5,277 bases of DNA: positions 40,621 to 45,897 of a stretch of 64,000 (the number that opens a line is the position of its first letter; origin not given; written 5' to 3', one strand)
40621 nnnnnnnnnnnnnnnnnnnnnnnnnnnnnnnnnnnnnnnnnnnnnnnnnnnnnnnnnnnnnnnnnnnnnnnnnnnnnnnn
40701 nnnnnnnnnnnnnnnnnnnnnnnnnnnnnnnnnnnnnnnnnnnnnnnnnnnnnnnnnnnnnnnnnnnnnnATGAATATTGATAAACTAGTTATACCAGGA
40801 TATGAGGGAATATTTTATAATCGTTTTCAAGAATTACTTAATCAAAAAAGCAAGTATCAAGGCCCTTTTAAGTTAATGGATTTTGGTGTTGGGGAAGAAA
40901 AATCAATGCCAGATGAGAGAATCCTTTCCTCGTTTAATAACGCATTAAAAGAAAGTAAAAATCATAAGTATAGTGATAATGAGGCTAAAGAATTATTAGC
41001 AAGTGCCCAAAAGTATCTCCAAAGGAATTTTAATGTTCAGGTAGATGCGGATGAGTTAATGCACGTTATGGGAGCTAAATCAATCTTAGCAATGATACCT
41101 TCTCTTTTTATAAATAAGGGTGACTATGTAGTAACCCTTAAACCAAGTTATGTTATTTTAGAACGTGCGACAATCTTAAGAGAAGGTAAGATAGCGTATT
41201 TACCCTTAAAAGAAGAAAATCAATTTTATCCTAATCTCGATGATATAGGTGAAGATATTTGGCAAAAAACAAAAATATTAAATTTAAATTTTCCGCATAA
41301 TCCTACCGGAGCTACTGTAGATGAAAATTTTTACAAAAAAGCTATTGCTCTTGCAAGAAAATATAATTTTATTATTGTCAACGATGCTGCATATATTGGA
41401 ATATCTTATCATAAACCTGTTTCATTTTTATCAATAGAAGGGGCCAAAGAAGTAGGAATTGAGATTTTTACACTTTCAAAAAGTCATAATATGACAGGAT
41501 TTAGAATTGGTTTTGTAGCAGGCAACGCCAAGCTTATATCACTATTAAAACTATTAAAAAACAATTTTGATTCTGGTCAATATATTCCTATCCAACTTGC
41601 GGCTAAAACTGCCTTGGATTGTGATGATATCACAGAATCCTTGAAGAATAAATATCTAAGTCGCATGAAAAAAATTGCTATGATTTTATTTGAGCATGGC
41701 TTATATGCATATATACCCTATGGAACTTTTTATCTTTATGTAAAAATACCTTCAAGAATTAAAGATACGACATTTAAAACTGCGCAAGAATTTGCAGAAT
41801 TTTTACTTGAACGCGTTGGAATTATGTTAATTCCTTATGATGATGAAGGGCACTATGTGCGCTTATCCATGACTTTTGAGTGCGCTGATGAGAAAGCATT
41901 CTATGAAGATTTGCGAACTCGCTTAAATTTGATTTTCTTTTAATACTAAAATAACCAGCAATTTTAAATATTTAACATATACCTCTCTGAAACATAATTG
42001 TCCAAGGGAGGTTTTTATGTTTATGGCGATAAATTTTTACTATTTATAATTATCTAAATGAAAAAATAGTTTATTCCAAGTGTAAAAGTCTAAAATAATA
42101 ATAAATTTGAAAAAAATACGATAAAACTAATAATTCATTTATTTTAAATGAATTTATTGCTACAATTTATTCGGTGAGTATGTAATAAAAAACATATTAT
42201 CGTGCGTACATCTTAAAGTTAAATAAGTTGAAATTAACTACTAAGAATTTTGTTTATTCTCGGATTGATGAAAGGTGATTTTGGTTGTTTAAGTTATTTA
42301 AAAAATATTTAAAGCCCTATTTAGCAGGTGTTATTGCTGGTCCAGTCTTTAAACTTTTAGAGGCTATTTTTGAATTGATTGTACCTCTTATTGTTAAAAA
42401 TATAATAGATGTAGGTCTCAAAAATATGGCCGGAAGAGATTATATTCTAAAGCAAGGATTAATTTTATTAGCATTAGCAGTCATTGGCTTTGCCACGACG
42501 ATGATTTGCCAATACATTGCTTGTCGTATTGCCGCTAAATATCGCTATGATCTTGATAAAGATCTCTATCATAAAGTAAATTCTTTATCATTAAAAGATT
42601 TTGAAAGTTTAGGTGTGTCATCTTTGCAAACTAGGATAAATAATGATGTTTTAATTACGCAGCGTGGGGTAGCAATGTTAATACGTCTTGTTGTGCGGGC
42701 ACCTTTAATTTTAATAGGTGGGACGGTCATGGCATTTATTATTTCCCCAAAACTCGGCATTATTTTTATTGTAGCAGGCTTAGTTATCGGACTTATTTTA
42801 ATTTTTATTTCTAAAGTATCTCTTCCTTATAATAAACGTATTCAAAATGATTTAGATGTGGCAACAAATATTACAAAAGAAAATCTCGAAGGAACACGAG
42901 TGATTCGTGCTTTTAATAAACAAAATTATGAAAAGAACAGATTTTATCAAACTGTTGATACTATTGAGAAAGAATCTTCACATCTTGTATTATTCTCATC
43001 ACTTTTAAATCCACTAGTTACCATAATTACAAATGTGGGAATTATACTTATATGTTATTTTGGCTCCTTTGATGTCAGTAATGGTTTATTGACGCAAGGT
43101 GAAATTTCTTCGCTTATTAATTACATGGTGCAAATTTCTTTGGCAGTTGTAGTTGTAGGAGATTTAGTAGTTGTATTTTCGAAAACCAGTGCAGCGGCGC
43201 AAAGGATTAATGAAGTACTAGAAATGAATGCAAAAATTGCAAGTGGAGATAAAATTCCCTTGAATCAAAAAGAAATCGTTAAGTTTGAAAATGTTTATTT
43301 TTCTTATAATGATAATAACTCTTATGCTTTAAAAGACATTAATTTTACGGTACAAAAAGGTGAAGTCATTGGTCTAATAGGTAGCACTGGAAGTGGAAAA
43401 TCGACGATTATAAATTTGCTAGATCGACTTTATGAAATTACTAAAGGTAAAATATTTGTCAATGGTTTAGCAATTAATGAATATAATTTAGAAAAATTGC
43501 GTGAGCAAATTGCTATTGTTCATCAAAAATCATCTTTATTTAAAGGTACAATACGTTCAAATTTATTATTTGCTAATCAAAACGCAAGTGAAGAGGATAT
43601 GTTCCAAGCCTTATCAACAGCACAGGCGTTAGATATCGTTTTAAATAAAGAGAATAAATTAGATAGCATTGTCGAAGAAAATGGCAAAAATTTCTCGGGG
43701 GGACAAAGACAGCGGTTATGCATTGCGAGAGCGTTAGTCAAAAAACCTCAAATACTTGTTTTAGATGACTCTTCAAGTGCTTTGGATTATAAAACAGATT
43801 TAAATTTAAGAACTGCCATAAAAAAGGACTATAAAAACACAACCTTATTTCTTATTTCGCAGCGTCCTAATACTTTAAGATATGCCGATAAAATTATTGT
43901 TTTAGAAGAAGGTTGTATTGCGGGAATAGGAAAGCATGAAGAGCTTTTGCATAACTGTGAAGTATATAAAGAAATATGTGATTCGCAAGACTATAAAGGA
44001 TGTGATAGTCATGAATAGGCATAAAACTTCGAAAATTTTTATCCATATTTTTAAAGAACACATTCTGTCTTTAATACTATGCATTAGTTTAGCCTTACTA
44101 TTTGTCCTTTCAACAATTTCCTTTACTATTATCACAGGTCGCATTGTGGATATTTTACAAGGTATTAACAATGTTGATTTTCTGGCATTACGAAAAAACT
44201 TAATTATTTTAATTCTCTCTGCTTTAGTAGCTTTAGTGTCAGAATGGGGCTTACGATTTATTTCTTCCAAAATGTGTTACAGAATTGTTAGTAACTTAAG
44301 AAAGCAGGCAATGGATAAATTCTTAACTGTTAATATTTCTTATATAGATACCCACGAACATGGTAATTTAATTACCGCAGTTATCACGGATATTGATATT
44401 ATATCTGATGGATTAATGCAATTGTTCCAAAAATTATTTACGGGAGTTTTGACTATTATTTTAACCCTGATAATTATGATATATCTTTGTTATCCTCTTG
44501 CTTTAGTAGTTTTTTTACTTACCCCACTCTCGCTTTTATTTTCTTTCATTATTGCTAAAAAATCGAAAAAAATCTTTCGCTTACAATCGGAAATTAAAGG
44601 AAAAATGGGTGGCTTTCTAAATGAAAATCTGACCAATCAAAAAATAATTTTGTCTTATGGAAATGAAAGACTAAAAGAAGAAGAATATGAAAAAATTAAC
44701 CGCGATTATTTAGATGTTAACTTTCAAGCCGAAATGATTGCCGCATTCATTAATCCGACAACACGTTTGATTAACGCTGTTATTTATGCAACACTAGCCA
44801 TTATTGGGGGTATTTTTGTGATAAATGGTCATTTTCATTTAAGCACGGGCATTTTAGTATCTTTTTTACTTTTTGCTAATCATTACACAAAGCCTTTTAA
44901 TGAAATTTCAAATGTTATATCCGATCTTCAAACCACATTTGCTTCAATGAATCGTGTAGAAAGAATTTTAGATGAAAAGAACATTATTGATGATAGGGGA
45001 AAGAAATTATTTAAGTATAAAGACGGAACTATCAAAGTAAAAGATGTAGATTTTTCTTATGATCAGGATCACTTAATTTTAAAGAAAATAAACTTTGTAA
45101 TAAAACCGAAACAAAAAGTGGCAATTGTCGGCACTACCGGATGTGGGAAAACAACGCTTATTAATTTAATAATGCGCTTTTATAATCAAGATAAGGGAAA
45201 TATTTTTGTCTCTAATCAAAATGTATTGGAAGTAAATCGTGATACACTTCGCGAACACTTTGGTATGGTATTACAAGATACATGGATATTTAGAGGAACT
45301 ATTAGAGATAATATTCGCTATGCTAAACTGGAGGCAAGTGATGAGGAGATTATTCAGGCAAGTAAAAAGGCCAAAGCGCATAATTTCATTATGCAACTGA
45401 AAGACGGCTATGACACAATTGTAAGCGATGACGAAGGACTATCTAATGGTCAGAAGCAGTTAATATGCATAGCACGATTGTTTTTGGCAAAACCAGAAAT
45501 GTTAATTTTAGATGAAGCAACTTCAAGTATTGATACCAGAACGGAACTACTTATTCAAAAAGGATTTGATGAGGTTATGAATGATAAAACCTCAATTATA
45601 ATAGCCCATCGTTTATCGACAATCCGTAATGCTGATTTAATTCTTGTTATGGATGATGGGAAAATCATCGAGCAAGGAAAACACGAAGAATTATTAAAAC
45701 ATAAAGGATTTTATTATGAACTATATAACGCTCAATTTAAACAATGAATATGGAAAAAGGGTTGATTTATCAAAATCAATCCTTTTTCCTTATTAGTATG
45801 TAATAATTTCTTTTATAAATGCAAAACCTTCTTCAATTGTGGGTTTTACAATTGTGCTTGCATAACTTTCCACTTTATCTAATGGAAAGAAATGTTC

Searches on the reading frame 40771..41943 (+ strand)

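Call 76: search_protein_families(library=pfam, proteins=[window:40771-41943:+], max_evalue=0.00001)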
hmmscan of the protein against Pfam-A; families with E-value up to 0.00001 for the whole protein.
window:40771-41943:+ (390 aa): 1 family
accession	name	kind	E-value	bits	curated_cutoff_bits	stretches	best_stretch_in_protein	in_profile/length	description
PF00155.27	Aminotran_1_2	-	3.1e-45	155.4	19.7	1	35-367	3-346/361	Aminotransferase class I and II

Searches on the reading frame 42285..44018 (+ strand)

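Call 76: search_protein_families(library=pfam, proteins=[window:42285-44018:+], max_evalue=0.00001)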
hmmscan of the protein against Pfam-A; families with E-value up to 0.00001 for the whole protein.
window:42285-44018:+ (577 aa): 2 families
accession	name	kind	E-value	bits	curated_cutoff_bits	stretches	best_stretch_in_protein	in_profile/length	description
PF00664.28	ABC_membrane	-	5.8e-39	134.8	28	1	17-285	2-271/274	ABC transporter transmembrane region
PF00005.33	ABC_tran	-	3.3e-33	115.6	25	1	349-496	1-135/137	ABC transporter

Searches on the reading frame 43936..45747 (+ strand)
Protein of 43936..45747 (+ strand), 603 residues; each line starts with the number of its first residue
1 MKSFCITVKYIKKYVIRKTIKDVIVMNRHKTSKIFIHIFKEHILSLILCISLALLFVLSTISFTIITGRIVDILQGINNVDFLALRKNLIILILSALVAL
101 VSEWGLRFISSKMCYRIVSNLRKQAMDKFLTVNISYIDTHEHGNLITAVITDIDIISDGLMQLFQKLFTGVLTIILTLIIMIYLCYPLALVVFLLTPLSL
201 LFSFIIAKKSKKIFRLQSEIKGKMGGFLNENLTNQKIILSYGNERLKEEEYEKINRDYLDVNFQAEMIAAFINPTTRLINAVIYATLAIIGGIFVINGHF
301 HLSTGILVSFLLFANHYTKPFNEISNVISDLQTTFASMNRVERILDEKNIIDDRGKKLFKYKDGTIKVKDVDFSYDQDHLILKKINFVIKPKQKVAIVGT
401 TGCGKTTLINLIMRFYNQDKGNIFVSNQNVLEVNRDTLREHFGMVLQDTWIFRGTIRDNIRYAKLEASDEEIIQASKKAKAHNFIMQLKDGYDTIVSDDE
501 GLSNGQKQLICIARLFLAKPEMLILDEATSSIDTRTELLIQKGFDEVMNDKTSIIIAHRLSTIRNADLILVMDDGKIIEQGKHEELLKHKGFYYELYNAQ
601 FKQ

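Call 76: search_protein_families(library=pfam, proteins=[window:43936-45747:+], max_evalue=0.00001)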
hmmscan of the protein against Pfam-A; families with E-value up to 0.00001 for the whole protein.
window:43936-45747:+ (603 aa): 2 families
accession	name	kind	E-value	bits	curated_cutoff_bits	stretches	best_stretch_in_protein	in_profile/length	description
PF00664.28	ABC_membrane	-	2.8e-41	142.5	28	1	46-319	1-272/274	ABC transporter transmembrane region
PF00005.33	ABC_tran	-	3.1e-30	106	25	1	382-530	1-137/137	ABC transporter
